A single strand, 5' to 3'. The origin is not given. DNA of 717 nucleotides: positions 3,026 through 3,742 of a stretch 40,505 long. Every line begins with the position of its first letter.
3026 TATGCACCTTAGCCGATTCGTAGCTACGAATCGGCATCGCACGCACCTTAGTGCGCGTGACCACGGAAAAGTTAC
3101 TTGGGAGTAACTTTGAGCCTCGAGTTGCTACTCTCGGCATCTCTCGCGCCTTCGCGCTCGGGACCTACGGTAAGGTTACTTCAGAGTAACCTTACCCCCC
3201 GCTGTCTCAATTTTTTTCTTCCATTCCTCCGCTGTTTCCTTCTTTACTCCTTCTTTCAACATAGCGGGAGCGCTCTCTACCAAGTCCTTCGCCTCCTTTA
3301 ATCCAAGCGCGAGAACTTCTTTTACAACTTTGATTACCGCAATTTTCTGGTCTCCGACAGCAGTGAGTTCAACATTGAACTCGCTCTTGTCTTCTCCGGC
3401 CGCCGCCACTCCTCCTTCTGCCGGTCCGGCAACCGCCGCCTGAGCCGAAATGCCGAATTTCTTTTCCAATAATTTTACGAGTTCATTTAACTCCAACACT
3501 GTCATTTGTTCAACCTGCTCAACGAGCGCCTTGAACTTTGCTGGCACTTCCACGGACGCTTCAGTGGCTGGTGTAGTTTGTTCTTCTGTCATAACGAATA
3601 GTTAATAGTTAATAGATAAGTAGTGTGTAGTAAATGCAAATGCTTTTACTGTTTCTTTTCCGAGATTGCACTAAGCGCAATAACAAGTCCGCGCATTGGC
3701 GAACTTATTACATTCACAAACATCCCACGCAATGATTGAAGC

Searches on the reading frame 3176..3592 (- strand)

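Call 41: search_protein_families(library=pfam, proteins=[window:3176-3592:-], max_evalue=0.001)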
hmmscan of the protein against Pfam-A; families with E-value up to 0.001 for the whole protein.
window:3176-3592:- (138 aa): 2 families
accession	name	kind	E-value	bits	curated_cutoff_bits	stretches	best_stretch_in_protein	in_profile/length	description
PF00542.24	Ribosomal_L12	-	1.8e-26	92.6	25.9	1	72-138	1-67/67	Ribosomal protein L7/L12 C-terminal domain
PF16320.10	Ribosomal_L12_N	-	1.9e-16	59.9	25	1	21-65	3-47/48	Ribosomal protein L7/L12 dimerisation domain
